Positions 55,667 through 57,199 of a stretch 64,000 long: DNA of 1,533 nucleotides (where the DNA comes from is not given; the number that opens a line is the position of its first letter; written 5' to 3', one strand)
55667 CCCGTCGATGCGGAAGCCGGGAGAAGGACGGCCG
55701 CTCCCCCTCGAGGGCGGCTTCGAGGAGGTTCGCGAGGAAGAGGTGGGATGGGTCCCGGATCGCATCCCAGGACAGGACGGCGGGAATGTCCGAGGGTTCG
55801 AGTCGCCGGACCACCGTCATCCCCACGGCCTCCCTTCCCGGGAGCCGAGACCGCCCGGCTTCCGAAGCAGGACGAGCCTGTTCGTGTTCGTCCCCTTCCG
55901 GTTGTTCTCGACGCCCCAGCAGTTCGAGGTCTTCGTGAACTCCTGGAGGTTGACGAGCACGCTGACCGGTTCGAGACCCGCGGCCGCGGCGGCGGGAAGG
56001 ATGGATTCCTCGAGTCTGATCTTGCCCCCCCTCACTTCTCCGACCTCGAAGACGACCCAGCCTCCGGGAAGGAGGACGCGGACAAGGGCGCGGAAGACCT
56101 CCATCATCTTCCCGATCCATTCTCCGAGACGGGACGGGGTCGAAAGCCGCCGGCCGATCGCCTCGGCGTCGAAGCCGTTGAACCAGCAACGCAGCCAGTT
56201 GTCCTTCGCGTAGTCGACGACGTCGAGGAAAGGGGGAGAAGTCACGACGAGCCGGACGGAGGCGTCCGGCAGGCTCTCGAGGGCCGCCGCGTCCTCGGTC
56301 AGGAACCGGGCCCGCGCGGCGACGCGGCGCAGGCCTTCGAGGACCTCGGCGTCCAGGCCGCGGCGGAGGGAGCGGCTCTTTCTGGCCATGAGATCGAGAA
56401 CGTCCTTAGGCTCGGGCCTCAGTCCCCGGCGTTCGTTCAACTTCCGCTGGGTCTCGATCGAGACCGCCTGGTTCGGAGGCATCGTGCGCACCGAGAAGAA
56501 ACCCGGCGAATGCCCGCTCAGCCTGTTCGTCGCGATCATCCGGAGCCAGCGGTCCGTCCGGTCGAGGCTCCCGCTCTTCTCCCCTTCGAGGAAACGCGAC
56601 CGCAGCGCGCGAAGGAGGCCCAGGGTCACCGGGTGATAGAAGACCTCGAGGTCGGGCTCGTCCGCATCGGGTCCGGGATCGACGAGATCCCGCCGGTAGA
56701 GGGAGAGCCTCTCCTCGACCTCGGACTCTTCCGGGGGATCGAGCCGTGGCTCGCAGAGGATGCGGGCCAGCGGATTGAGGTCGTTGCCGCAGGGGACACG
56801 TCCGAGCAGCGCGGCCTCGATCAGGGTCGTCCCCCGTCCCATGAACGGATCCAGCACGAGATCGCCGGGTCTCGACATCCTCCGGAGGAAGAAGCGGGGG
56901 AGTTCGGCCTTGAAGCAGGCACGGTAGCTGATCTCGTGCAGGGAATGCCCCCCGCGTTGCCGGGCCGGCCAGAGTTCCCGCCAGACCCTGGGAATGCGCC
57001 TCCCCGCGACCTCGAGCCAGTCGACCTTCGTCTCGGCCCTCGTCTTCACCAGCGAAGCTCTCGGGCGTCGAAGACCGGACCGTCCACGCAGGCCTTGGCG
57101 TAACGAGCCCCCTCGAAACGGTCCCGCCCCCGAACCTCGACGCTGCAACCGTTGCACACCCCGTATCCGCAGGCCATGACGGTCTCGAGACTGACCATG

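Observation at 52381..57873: Six-gene operon linking a PyrK-like flavoprotein, an orphan DNA methyltransferase, a GNAT, two unknown membrane proteins and a zinc-ribbon CPBP/Abi protease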

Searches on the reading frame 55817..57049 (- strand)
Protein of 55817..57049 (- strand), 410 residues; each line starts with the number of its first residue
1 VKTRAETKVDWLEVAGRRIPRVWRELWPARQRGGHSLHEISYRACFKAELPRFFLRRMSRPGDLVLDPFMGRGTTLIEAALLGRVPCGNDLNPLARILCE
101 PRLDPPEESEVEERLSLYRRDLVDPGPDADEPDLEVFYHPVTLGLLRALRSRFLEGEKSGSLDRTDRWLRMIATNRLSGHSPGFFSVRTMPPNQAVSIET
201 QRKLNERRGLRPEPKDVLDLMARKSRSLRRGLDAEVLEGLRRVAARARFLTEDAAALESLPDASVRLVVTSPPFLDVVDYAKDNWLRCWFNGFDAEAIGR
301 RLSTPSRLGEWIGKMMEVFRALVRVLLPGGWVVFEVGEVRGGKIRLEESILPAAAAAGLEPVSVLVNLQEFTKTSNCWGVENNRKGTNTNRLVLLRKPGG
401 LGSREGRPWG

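Call 4: search_protein_families(library=pfam, proteins=[window:55817-57049:-], max_evalue=0.01)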
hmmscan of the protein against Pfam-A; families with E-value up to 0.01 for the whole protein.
window:55817-57049:- (410 aa): 2 families
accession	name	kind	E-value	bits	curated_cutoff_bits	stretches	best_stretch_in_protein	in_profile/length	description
PF01555.25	N6_N4_Mtase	-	1.4e-15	58.3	26.7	1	11-91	132-211/221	DNA methylase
PF01170.24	UPF0020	-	5.2e-07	30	22.3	1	44-85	10-52/197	RMKL-like, methyltransferase domain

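Call 5: search_protein_families(library=padloc, proteins=[window:55817-57049:-], max_evalue=0.01)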
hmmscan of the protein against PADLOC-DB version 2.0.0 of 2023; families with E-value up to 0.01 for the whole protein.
window:55817-57049:- (410 aa): 55 families (the best 25 are shown)
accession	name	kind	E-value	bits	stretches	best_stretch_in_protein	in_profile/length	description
PDLC03325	MTase_II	-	1.7e-146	486.3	1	17-397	47-423/426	Type II methyltransferase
PDLC03353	MTase_II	-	2.3e-22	77.8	2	24-94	173-241/260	Type II methyltransferase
PDLC03350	MTase_II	-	3.2e-18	64.2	2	32-102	231-294/312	Type II methyltransferase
PDLC03387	MTase_II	-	4.6e-16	56.8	2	42-105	214-277/289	Type II methyltransferase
PDLC03380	MTase_II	-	5.7e-15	53.4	1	34-110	31-105/393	Type II methyltransferase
PDLC03283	MTase_II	-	2.2e-14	51.5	2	19-116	188-287/352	Type II methyltransferase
PDLC03312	MTase_II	-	5.5e-13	45.5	2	42-105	795-858/1344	Type II methyltransferase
PDLC03376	MTase_II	-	8.7e-13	46.7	1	27-100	22-95/249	Type II methyltransferase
PDLC03364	MTase_II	-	7.6e-12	42.9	1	31-98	29-95/380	Type II methyltransferase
PDLC03351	MTase_II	-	7.7e-12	43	1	26-93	111-178/348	Type II methyltransferase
PDLC03224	MTase_II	-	3.3e-11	40.8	1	40-102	71-134/481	Type II methyltransferase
PDLC03259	MTase_II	-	5e-10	36.8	2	42-92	194-244/423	Type II methyltransferase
PDLC03322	MTase_II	-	6.9e-10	36.4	1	59-121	62-124/446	Type II methyltransferase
PDLC03323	MTase_II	-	1.4e-09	35.5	1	42-85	233-276/330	Type II methyltransferase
PDLC03362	MTase_II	-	3.8e-09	33.9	1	41-116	48-124/438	Type II methyltransferase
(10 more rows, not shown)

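Call 6: search_protein_families(library=ncbifam, proteins=[window:55817-57049:-], max_evalue=0.01)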
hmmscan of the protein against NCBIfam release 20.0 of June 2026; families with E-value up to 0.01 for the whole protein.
window:55817-57049:- (410 aa): 3 families
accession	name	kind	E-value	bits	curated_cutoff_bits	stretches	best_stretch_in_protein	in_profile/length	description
TIGR01177.1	TIGR01177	hypoth_equivalog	7.4e-08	32.1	316.55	1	60-92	181-213/330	TIGR01177 family methyltransferase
NF050803.1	DnaMtaseCcrMCaul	equivalog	0.00029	19.9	830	1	57-88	201-232/350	adenine-specific DNA-methyltransferase CcrM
NF010253.0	PRK13699.1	subfamily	0.0023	17.7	244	0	56-88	158-190/226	DNA methyltransferase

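Call 31: search_solved_structures(query=window:55817-57049:-, max_evalue=0.01, show_alignments=2)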
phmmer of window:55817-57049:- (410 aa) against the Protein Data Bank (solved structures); distinct sequences matched with E-value up to 0.01: 9.
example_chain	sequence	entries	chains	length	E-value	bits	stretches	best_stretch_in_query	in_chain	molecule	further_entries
2zie_A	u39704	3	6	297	1.3e-11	47.2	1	21-101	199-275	Putative modification methylase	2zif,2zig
8s9m_A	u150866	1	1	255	4.1e-08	35.7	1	43-103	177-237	DNA cytosine-N4 methyltransferase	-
8s9n_A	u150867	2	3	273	4.2e-08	35.7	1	43-102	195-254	DNA cytosine-N4 methyltransferase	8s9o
1boo_A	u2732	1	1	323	1.1e-06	31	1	42-80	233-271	PROTEIN (N-4 CYTOSINE-SPECIFIC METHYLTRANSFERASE PVU II)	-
9c3u_A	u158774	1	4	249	9.8e-06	27.9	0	53-94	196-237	Methyltransferase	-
8urk_A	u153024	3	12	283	1.2e-05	27.6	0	53-94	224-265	Methyltransferase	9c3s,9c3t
1g60_A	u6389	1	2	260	0.00016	23.9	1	49-92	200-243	Adenine-specific Methyltransferase MboIIA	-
1eg2_A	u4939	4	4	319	0.00057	22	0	21-96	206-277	MODIFICATION METHYLASE RSRI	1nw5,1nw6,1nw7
1nw8_A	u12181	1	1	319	0.00087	21.4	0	21-96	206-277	MODIFICATION METHYLASE RSRI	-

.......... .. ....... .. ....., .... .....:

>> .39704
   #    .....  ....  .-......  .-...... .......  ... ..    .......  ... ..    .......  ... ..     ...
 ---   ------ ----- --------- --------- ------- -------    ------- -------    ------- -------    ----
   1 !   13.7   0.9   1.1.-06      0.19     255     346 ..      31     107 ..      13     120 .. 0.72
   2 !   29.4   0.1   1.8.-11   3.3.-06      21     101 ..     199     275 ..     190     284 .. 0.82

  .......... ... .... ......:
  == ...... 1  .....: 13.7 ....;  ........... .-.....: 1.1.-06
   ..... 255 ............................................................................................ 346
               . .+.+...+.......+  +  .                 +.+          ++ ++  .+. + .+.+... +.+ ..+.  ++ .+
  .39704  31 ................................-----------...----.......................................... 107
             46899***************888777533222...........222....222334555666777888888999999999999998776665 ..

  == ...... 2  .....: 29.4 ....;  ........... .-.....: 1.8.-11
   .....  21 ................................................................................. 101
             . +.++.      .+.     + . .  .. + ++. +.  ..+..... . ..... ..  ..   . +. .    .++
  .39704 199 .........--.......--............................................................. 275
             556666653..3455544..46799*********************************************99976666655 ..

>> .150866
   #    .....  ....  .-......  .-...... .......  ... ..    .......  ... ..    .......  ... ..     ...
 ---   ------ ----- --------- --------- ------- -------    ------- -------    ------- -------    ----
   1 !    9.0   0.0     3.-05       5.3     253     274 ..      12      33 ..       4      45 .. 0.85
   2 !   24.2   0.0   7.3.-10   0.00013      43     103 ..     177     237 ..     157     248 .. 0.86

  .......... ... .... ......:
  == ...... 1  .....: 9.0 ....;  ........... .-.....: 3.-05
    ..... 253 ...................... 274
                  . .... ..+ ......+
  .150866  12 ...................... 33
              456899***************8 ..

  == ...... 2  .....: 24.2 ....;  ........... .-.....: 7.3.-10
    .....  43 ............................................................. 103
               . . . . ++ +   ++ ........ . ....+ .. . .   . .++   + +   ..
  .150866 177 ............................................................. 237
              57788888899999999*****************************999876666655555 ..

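Call 32: search_dna_similar(query=window:55817-57049:-, collection=plasmids, mode=protein, max_rows=15)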
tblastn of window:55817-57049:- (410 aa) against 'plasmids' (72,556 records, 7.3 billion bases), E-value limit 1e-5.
Records with a match: 21; places in all: 21; records where one place covers at least 80% of the query: 7.
Best place of each record, by identity: <60% 21.
By first word of the organism name: Salmonella 3; Acetobacter 2; Bradyrhizobium 2; Sinorhizobium 2; Sulfitobacter 1; Deferribacter 1; Halorarius 1; Mesorhizobium 1; Allochromatium 1; Moraxella 1; and 6 more.
By predicted mobility (MOB-suite, as given by PLSDB): non-mobilizable 11; conjugative 6; mobilizable 4.
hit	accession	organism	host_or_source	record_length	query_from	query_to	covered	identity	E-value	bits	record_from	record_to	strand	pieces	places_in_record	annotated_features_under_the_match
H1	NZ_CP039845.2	Acetobacter pasteurianus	whole organism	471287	18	402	94%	41.2%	9e-86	292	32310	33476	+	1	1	DNA methyltransferase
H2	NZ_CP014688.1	Acetobacter persici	water kefir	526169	20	400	93%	40.3%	9e-86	292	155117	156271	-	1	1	DNA methyltransferase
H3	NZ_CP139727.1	Sulfitobacter faviae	Bacterial Culture,hydrothermal vent ...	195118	35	397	89%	38.9%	9e-66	234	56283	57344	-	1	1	DNA methyltransferase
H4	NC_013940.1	Deferribacter desulfuricans SSM1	-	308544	37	397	88%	26.5%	3e-30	130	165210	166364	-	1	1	DNA methyltransferase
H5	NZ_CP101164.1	Halorarius halobius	cell culture,salt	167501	24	360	82%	27.4%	6e-22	105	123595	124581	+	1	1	DNA methyltransferase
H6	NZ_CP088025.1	Bradyrhizobium quebecense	Glycine max cv. AC Glengarry,Cell ...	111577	13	345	81%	27.5%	1e-10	71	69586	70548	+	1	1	DNA methyltransferase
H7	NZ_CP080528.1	Mesorhizobium sp. AR07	Oxytropis sp.,Cell culture,root nodule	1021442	35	350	77%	28.2%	1e-19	99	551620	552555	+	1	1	record has no annotation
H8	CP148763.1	Salmonella enterica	Pig,single cell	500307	37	351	77%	27.9%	2e-15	86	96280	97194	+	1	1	DNA methyltransferase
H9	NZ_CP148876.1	Salmonella enterica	Homo sapiens,single cell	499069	37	351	77%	27.9%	3e-15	86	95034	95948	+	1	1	DNA methyltransferase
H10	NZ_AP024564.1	Allochromatium tepidum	-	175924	31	292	64%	31.2%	5e-18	94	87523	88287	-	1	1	DNA methyltransferase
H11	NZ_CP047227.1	Moraxella osloensis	whole organism,activated sludge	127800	23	367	84%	22.3%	2e-6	57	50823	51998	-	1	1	hypothetical protein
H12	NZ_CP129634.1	Priestia aryabhattai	bacterial culture,soil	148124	29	292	64%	29.1%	5e-12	76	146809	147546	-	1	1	DNA methyltransferase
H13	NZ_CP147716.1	Bradyrhizobium sp. 27S5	-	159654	42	292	61%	30.2%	2e-11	74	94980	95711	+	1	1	DNA methyltransferase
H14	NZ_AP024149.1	Methylobacterium indicum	-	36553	35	301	65%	28.3%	6e-9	66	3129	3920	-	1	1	DNA methyltransferase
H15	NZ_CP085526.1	Sinorhizobium meliloti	Medicago,cell culture,lupulina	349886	23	302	68%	24.8%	2e-7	61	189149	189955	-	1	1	DNA methyltransferase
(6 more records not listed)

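Call 33: get_annotated_region(hit=H1, flank=5000)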
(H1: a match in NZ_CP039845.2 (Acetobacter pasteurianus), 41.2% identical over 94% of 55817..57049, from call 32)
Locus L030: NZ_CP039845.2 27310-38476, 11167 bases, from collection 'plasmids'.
description: Acetobacter pasteurianus strain CICC 22518 plasmid pAP22518-1, complete sequence
organism: Acetobacter pasteurianus (NCBI taxid 438)
taxonomy: Bacteria; Pseudomonadota; Alphaproteobacteria; Rhodospirillales; Acetobacteraceae; Acetobacter; Acetobacter pasteurianus
host: -; source: whole organism; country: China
typing (MOB-suite, as given by PLSDB): mobilizable; relaxase MOBP
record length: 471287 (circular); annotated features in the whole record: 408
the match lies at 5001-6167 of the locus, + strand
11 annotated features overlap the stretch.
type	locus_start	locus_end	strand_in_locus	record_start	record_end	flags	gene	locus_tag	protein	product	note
CDS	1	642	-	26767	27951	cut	-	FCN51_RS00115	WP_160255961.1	hypothetical protein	-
CDS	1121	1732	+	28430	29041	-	-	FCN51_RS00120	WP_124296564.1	hypothetical protein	-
CDS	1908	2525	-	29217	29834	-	-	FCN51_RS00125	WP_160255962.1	hypothetical protein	-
CDS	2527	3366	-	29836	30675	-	-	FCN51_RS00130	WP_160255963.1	hypothetical protein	-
CDS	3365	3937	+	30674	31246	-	-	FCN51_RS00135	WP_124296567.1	hypothetical protein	-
CDS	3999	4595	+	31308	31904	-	-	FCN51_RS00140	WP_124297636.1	AAA family ATPase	-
CDS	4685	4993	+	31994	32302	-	-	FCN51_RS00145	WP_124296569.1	hypothetical protein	-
CDS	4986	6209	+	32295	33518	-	-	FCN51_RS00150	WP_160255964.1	DNA methyltransferase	GO:0006306 - DNA methylation [Evidence IEA]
CDS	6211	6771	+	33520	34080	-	-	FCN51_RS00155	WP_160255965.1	hypothetical protein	-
CDS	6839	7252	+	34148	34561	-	-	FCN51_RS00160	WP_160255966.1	hypothetical protein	-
CDS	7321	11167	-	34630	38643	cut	-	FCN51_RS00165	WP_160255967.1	bifunctional DNA primase/polymerase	-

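Call 34: get_annotated_region(hit=H3, flank=5000)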
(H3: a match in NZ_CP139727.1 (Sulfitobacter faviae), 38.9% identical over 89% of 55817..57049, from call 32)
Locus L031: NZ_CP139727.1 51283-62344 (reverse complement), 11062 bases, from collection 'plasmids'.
description: Sulfitobacter faviae strain OXR-9 plasmid unnamed02, complete sequence
organism: Sulfitobacter faviae (NCBI taxid 1775881)
taxonomy: Bacteria; Pseudomonadota; Alphaproteobacteria; Rhodobacterales; Roseobacteraceae; Sulfitobacter; Sulfitobacter faviae
host: -; source: Bacterial Culture,hydrothermal vent plume; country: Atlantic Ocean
typing (MOB-suite, as given by PLSDB): mobilizable; relaxase MOBP
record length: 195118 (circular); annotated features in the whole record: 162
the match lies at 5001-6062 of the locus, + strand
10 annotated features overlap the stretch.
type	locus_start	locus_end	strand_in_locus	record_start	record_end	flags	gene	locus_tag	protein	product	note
CDS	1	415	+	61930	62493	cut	-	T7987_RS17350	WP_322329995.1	hypothetical protein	-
CDS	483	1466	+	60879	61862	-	galE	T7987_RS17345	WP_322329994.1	UDP-glucose 4-epimerase GalE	GO:0006012 - galactose metabolic process [Evidence IEA]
CDS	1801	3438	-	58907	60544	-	-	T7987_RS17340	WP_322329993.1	IS66 family transposase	-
CDS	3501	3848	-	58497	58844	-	tnpB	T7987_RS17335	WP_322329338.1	IS66 family insertion sequence element accessory protein TnpB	-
CDS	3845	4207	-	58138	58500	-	-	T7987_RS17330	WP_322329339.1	transposase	GO:0006313 - DNA transposition [Evidence IEA]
CDS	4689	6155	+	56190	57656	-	-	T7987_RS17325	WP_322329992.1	DNA methyltransferase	GO:0006306 - DNA methylation [Evidence IEA]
CDS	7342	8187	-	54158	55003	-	-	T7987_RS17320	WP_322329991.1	DUF4214 domain-containing protein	-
CDS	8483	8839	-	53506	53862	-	-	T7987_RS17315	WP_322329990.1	H-NS histone family protein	-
CDS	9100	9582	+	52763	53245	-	-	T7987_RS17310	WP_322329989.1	DUF995 domain-containing protein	-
CDS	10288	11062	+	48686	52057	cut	-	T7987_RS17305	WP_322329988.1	glycosyltransferase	-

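Call 64: find_related_loci(query=window:55817-57049:-, collection=metagenome_contigs, flank=6000)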
Query window:55817-57049:- (410 aa) in metagenome_contigs; peptide patterns used: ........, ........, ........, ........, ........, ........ (x = any residue, [..] = any of these).
225 stretches matched a pattern; 26 encode a relative of the query (tblastn E <= 1e-3); 26 distinct loci.
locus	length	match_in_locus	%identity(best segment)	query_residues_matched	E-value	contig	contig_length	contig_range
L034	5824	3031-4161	58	18-400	4e-146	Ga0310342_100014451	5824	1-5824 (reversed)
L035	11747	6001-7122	58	19-398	4e-136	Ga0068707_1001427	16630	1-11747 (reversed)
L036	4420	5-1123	54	19-397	8e-136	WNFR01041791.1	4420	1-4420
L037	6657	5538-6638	54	25-397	1e-133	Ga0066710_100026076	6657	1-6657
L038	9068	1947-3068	53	18-397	3e-133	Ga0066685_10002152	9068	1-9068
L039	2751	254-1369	54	20-397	3e-139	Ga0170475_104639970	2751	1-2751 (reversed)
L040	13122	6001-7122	53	18-397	4e-130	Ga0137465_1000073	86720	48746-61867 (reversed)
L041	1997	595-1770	48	2-397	1e-138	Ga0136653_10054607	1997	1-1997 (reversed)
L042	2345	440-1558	50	23-408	4e-126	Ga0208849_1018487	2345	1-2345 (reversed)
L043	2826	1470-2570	51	19-397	2e-124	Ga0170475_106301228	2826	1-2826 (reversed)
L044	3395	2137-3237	53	19-397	5e-120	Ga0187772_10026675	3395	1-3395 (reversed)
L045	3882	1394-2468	52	19-397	3e-104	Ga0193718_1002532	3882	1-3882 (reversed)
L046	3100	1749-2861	47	19-400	3e-102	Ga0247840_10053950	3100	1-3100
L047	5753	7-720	58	159-396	8e-85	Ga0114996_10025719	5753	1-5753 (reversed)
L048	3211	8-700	56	171-402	5e-80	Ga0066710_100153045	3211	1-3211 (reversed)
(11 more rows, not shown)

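Call 69: search_protein_families(library=pfam, proteins=[L040:3176-4075:+, L040:4087-5208:+, L040:5178-5804:+, L040:7154-7687:-, L040:7684-9135:-, L035:2589-5012:+, L035:5067-5810:+, L035:7040-8158:-, L037:4338-5264:+, L047:3705-5753:+], max_evalue=0.001)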
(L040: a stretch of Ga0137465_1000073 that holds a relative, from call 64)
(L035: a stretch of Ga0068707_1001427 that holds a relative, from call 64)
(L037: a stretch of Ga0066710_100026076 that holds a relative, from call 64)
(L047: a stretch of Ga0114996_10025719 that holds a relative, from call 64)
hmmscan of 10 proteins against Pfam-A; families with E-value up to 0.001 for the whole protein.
L040:3176-4075:+ (299 aa): 0 families

L040:4087-5208:+ (373 aa): 1 family
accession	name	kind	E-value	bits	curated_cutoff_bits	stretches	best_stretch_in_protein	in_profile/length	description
PF04055.27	Radical_SAM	-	1.4e-07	32.3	29.5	1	58-259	3-160/166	Radical SAM superfamily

L040:5178-5804:+ (208 aa): 0 families

L040:7154-7687:- (177 aa): 0 families

L040:7684-9135:- (483 aa): 2 families
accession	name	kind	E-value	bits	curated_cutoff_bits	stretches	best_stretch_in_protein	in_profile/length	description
PF04055.27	Radical_SAM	-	4.9e-20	72.8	29.5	1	203-364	2-166/166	Radical SAM superfamily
PF02310.24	B12-binding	-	1.1e-06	29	32.1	1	29-134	7-116/121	B12 binding domain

L035:2589-5012:+ (807 aa): 1 family
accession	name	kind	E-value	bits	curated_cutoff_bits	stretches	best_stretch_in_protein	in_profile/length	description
PF01564.23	Spermine_synth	-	1.5e-12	47.9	22.9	1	325-479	9-156/186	Spermine/spermidine synthase domain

L035:5067-5810:+ (247 aa): 5 families
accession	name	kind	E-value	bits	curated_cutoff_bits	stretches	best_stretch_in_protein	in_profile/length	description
PF04002.20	RadC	-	7.8e-44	148.9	22.1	1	111-228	3-120/121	RadC-like JAB domain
PF20582.4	UPF0758_N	-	2.3e-12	47.3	27.1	1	16-84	9-76/77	UPF0758 N-terminal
PF12826.13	HHH_2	-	4.1e-05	24.1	27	1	51-88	15-52/64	Helix-hairpin-helix motif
PF14464.11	Prok-JAB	-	8.2e-05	22.9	25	1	120-203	10-97/114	Prokaryotic homologs of the JAB domain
PF14520.12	HHH_5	-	0.00036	21.4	27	1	51-85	14-49/57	Helix-hairpin-helix domain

L035:7040-8158:- (372 aa): 0 families

L037:4338-5264:+ (308 aa): 0 families

L047:3705-5753:+ (683 aa): 3 families
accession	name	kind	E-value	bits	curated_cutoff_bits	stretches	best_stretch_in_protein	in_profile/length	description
PF22422.2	MGH1-like_GH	-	2.8e-31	109.8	27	1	360-682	14-348/356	Mannosylglycerate hydrolase MGH1-like glycoside hydrolase domain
PF01204.24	Trehalase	-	2.8e-10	40.2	21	1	451-586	270-409/512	Trehalase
PF03200.22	Glyco_hydro_63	-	8.9e-06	25.2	22.4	0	497-682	261-474/492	Glycosyl hydrolase family 63 C-terminal domain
